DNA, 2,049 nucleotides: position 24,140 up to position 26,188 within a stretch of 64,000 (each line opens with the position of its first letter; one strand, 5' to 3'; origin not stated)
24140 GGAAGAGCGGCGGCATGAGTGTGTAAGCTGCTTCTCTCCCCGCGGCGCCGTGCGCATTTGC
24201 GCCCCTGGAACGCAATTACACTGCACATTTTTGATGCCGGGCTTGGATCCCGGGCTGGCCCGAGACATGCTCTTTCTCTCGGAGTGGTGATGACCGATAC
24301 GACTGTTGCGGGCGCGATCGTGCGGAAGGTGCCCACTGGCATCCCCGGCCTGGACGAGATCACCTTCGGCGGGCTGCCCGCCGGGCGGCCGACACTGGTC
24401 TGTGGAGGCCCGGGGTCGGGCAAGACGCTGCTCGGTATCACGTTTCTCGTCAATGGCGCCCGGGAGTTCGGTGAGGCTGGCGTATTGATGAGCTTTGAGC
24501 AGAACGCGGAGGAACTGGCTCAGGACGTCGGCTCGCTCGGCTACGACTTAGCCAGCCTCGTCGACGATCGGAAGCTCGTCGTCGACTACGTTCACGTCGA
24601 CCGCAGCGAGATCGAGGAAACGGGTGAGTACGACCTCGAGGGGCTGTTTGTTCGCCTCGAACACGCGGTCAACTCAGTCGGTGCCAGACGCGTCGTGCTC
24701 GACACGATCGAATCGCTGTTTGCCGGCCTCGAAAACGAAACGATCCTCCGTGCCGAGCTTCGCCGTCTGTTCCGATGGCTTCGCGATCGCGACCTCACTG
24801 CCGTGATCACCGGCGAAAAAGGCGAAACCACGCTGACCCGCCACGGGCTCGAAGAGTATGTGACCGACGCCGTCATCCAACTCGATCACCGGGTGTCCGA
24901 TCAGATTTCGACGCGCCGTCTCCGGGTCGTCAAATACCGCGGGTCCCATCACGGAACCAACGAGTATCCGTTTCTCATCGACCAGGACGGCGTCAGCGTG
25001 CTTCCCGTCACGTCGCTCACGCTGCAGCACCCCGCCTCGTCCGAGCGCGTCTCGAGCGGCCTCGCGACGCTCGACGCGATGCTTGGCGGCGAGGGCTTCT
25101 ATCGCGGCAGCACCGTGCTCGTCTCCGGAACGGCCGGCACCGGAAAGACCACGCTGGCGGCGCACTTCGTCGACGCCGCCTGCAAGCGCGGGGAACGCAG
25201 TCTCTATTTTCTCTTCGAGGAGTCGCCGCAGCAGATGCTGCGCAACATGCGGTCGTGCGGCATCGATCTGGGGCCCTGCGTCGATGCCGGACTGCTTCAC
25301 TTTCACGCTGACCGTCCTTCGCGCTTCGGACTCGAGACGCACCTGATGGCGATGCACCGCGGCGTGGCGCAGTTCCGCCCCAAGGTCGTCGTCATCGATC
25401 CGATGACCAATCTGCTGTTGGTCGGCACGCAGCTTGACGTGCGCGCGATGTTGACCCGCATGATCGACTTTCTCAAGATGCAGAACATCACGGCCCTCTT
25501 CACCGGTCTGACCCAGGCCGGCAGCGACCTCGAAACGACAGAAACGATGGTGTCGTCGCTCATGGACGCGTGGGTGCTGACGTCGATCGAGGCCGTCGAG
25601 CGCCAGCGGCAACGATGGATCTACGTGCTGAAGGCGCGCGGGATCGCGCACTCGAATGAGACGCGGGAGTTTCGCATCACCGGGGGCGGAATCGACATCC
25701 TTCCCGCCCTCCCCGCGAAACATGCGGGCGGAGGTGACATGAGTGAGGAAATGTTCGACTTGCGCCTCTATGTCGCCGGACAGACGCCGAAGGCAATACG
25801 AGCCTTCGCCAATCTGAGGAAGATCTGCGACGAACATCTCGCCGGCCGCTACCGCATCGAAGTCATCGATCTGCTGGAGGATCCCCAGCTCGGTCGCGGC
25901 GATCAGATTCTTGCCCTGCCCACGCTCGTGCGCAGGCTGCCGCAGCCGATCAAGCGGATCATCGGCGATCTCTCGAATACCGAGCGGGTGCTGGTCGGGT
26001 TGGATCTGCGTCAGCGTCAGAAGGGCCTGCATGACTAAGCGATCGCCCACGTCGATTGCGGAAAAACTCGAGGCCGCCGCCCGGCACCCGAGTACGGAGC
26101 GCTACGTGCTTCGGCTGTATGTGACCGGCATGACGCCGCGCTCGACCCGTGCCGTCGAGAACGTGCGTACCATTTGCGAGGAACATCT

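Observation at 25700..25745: kaiC has no stop codon before kaiB: a fusion, dual expression, or a one-base artefact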

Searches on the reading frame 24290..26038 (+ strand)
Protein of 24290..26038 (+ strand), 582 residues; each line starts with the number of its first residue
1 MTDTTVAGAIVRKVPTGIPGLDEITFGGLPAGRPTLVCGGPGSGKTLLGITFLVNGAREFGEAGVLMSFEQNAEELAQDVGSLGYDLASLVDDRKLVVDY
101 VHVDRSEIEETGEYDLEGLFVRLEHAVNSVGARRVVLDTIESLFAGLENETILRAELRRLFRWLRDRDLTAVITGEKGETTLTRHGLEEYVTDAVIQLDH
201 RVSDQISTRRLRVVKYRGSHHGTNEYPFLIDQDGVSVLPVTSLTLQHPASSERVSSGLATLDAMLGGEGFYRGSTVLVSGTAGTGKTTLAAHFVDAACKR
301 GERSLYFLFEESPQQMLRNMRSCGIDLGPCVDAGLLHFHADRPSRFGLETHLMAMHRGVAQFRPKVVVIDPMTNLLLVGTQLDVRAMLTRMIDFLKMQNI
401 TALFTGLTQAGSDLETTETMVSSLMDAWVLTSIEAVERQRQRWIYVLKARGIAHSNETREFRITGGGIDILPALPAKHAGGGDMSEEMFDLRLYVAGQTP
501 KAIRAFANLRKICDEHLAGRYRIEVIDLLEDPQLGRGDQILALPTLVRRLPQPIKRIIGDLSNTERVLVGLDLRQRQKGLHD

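Call 5: search_protein_families(library=pfam, proteins=[window:24290-26038:+])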
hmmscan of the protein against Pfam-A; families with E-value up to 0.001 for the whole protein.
window:24290-26038:+ (582 aa): 15 families
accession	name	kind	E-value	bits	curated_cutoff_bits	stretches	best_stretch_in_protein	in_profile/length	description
PF06745.19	ATPase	-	6.3e-105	350.1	26.6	2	14-239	1-228/231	KaiC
PF07689.18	KaiB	-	1.7e-24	85.8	27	1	492-572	1-81/82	KaiB domain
PF13481.12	AAA_25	-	5.7e-19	68.9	27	2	269-393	28-171/195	AAA domain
PF03796.21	DnaB_C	-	8.5e-10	38.9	27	1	254-320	2-67/255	DnaB-like helicase C terminal domain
PF00154.27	RecA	-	3.9e-08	33.5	27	1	247-306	26-85/262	recA bacterial DNA recombination protein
PF24883.2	NPHP3_N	-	3.2e-07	31.1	24.8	1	275-315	24-64/164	Nephrocystin 3, N-terminal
PF13401.12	AAA_22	-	5.3e-07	30.4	27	0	275-406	7-122/130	AAA domain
PF09848.15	SLFN-g3_helicase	-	2e-06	27.8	24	0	275-318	3-48/354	Schlafen group 3, DNA/RNA helicase domain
PF13191.12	AAA_16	-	5.6e-06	27.4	32.6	1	261-314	12-61/167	AAA ATPase domain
PF13245.12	AAA_19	-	1.3e-05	25.9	25.1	0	274-302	12-40/134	AAA domain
PF05729.18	NACHT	-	2e-05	24.9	26.7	1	275-309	2-38/167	NACHT domain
PF01695.23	IstB_IS21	-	2.1e-05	24.6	24.1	0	275-307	94-126/238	IstB-like ATP binding protein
PF20720.3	nSTAND3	-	3e-05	24.2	27.2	0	275-306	19-50/155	Novel STAND NTPase 3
PF13604.12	AAA_30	-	0.00029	21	27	0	275-302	20-47/191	AAA domain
PF07088.17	GvpD_P-loop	-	0.00036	20.9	24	0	273-300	10-37/189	GvpD gas vesicle protein, P-loop domain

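Call 6: search_protein_families(library=ncbifam, proteins=[window:24290-26038:+])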
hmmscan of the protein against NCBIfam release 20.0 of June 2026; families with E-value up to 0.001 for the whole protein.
window:24290-26038:+ (582 aa): 22 families
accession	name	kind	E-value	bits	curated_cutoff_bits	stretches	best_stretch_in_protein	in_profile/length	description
NF006799.0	PRK09302.1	equivalog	1e-198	661.1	408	1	10-472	9-473/515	circadian clock protein KaiC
TIGR02655.1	circ_KaiC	equivalog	1e-93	314.7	546.25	1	13-471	2-462/484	circadian clock protein KaiC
TIGR03880.1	KaiC_arch_3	hypoth_equivalog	1.9e-57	194.4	249.45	2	17-238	1-218/224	KaiC domain-containing protein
TIGR03877.1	thermo_KaiC_1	hypoth_equivalog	5.3e-40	137.4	307.25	2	11-239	1-234/238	KaiC domain-containing protein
TIGR03881.1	KaiC_arch_4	hypoth_equivalog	2.1e-39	135.5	247.8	2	13-232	2-222/231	KaiC domain-containing protein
NF006798.0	PRK09301.1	equivalog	2.4e-28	98.3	110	1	489-573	7-91/105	circadian clock protein KaiB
TIGR02654.1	circ_KaiB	equivalog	2.9e-26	91.3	145.3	1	490-572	5-87/87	circadian clock protein KaiB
NF052589.1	ArlH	equivalog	1.7e-23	83.5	215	2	261-464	9-216/229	archaellum protein ArlH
NF004723.0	PRK06067.1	subfamily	6.4e-20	71.7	194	2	251-472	13-237/243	flagellar accessory protein FlaH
TIGR03878.1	thermo_KaiC_2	hypoth_equivalog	2.1e-17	63.3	232.2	2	25-177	29-175/259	KaiC domain-containing protein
NF004629.0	PRK05973.1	equivalog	5e-12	45.3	156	2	270-326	61-117/237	DNA helicase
TIGR00416.1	sms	equivalog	5.8e-12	45.1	403.05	1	249-377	71-184/454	DNA repair protein RadA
TIGR03600.1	phage_DnaB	exception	5.9e-12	45.3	498.65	2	251-321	174-243/421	phage replicative helicase, DnaB family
TIGR02012.1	tigrfam_recA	equivalog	1.5e-09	37.7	325.3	1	249-306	31-88/321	recombinase RecA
NF005852.0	PRK07773.1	equivalog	2.7e-09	35.9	780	1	8-78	194-263/886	replicative DNA helicase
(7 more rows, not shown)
